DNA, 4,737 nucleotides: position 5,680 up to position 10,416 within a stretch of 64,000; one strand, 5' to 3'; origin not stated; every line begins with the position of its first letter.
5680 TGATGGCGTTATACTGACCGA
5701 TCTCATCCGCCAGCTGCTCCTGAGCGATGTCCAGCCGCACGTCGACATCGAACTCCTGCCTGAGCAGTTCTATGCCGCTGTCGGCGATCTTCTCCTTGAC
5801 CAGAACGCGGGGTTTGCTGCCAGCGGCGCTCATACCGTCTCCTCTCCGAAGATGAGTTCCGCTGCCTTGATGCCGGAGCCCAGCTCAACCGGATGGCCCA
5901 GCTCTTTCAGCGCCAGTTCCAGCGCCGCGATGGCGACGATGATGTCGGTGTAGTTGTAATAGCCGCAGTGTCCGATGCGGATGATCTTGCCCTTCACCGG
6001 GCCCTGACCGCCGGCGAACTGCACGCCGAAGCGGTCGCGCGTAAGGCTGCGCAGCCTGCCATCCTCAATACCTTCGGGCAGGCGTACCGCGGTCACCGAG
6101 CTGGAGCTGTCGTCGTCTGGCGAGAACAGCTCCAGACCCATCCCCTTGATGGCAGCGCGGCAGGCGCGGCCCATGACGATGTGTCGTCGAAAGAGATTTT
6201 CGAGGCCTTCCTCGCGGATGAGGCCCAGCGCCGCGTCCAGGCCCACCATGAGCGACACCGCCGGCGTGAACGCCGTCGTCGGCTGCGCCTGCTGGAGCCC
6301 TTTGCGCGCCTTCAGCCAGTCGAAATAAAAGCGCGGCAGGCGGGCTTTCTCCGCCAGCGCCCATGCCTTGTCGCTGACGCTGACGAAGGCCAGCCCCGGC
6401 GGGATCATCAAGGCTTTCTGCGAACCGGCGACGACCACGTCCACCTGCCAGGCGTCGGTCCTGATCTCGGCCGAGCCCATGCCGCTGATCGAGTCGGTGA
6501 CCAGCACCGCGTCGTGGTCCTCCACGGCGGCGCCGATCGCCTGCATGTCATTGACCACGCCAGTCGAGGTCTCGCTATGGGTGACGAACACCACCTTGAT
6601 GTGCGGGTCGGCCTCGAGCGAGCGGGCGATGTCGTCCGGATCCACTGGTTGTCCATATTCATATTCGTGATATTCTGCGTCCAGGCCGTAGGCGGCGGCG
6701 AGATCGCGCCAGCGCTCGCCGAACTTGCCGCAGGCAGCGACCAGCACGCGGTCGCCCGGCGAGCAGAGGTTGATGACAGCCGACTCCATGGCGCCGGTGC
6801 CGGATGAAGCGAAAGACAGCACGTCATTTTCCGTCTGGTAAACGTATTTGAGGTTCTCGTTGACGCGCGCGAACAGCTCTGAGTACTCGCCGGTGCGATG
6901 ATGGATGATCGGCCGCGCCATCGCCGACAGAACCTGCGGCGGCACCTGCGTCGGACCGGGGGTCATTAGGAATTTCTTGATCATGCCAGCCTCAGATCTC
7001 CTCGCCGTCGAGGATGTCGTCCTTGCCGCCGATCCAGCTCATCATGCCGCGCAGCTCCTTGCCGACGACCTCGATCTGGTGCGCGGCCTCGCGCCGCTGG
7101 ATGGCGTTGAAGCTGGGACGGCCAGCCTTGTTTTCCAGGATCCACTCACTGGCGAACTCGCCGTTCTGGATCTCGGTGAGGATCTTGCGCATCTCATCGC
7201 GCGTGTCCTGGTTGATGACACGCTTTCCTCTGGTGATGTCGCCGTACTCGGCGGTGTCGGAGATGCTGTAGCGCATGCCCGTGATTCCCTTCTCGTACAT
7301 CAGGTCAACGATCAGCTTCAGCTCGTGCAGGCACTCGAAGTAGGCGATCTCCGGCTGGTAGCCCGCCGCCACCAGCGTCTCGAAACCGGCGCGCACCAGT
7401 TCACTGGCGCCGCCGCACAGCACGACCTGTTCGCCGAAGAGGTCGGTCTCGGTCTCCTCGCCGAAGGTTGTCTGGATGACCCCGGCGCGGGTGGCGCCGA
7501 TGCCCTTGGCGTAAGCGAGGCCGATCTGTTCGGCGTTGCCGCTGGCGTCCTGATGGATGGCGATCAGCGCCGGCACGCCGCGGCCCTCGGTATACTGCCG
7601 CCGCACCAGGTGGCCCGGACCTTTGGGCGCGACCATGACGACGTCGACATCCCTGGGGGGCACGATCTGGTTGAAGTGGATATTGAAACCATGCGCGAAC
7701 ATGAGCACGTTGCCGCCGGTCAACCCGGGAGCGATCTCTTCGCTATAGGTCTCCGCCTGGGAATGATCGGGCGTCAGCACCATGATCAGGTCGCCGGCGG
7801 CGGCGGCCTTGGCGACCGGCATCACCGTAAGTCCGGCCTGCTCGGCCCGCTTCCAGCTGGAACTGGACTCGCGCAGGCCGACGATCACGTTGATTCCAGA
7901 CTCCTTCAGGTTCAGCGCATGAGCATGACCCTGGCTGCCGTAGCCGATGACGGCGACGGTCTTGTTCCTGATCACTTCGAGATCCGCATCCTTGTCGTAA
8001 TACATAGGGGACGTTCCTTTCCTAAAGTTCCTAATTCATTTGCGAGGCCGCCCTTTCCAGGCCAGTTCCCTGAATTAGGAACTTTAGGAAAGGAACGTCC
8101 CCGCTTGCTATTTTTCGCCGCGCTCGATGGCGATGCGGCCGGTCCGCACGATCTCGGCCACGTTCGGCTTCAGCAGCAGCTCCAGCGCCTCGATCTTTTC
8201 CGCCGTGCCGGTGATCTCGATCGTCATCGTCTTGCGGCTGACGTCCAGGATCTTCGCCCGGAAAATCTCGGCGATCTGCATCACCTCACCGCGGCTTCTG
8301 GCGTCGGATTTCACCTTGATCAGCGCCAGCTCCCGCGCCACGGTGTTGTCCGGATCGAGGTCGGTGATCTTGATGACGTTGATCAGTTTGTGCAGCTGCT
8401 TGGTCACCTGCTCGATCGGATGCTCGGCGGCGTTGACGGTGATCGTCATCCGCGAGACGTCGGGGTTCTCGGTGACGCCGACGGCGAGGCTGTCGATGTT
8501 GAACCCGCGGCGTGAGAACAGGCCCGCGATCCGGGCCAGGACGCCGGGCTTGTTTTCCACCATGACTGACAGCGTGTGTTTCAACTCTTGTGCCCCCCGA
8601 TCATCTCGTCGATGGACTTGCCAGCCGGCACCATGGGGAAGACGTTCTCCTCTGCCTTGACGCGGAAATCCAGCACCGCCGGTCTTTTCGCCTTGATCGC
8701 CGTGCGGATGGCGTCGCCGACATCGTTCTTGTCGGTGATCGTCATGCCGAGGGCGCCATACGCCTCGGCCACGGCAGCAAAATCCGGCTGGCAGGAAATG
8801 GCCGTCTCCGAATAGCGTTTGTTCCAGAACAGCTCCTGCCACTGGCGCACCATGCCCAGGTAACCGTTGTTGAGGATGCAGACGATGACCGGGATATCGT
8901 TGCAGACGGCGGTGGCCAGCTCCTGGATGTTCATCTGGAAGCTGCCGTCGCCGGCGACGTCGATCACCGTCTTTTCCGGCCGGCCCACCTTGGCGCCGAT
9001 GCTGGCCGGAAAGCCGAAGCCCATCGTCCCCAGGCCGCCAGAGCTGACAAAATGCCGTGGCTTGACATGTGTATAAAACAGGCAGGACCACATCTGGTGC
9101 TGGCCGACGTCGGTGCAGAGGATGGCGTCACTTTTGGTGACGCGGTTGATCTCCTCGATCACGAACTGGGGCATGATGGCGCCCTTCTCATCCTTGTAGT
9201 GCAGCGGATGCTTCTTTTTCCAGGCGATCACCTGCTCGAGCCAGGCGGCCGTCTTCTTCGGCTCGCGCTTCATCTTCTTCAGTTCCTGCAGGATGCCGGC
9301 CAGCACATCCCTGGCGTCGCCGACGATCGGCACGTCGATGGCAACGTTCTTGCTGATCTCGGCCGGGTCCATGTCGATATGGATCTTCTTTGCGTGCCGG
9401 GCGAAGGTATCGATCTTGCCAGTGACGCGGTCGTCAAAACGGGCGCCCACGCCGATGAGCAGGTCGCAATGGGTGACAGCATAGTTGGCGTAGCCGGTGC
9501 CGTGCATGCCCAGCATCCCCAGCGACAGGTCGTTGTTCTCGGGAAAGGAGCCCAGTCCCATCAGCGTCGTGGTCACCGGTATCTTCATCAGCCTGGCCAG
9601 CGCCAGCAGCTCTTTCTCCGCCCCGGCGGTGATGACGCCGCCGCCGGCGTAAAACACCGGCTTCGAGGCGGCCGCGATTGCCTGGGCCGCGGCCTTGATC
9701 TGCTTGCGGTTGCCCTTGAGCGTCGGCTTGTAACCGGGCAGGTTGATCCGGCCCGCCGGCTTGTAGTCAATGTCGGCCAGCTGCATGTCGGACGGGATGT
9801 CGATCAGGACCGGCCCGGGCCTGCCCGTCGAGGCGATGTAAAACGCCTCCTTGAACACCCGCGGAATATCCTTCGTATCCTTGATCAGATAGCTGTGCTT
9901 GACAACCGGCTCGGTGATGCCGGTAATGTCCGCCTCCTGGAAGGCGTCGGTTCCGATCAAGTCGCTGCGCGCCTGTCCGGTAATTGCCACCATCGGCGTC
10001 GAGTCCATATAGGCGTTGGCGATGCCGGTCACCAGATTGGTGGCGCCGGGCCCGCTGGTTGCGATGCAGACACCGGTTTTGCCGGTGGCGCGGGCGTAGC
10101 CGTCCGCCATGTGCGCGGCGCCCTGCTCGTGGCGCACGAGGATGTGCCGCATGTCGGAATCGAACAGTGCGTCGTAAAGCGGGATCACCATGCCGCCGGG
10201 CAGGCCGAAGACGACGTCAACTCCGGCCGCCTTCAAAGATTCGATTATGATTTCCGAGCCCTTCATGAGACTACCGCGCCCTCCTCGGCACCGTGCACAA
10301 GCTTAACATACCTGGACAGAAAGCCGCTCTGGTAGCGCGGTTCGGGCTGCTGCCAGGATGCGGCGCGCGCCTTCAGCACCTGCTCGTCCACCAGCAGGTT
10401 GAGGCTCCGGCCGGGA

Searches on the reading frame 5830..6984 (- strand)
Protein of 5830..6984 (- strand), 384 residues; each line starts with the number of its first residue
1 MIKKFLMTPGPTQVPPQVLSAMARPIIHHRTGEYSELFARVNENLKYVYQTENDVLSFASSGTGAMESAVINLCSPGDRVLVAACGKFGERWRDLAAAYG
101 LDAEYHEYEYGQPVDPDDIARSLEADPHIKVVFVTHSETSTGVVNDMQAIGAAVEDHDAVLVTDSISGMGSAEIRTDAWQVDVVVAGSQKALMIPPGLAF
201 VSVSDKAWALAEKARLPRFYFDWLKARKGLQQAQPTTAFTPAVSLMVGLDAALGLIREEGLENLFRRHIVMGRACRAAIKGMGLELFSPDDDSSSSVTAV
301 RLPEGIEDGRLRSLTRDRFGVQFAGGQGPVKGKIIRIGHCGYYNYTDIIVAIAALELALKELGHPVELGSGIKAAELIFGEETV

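Call 20: search_protein_families(library=pfam, proteins=[window:5830-6984:-], max_evalue=0.00001)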
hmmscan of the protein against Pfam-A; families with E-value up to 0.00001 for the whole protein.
window:5830-6984:- (384 aa): 1 family
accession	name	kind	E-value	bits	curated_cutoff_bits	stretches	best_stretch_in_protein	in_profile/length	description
PF00266.25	Aminotran_5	-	3.6e-29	102.3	21.5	1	5-307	2-320/371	Aminotransferase class-V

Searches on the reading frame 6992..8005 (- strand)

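Call 20: search_protein_families(library=pfam, proteins=[window:6992-8005:-], max_evalue=0.00001)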
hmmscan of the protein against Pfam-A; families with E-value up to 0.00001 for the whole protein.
window:6992-8005:- (337 aa): 3 families
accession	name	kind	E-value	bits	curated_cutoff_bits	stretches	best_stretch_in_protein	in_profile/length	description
PF07991.19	KARI_N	-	6.8e-77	257.1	20.6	1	12-175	2-165/165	Acetohydroxy acid isomeroreductase, NADPH-binding domain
PF01450.25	KARI_C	-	1.6e-66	223.5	29.1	1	181-324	1-144/144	Ketol-acid reductoisomerase, C-terminal domain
PF03807.23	F420_oxidored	-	2.5e-06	28.4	21.6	1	16-88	1-77/94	NADP oxidoreductase coenzyme F420-dependent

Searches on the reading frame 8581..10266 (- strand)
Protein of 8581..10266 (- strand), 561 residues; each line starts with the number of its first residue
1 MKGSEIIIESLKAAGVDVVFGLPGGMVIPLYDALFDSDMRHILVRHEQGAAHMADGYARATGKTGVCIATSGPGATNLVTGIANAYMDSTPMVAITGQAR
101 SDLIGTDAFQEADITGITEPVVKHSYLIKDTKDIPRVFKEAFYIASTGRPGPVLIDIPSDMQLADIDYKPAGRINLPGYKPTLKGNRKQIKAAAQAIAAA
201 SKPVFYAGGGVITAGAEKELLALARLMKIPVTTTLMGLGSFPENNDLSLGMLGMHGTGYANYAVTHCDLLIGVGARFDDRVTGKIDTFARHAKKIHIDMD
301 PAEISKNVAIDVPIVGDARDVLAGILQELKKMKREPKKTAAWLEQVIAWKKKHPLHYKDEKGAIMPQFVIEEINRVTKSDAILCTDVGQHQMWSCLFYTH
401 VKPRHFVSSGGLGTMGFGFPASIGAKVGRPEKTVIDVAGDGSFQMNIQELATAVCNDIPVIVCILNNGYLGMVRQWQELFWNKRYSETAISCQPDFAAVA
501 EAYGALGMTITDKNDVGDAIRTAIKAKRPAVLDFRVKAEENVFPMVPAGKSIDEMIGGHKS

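Call 20: search_protein_families(library=pfam, proteins=[window:8581-10266:-], max_evalue=0.00001)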
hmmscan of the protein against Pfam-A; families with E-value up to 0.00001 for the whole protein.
window:8581-10266:- (561 aa): 3 families
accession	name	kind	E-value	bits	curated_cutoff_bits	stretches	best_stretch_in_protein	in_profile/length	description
PF02775.26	TPP_enzyme_C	-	7.4e-55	185.3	21.9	1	386-534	1-151/151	Thiamine pyrophosphate enzyme, C-terminal TPP binding domain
PF00205.28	TPP_enzyme_M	-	5.7e-51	172.3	30.4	1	190-323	1-135/137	Thiamine pyrophosphate enzyme, central domain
PF02776.23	TPP_enzyme_N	-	2.1e-44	150.5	26.8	1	1-116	1-118/119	Thiamine pyrophosphate enzyme, N-terminal TPP binding domain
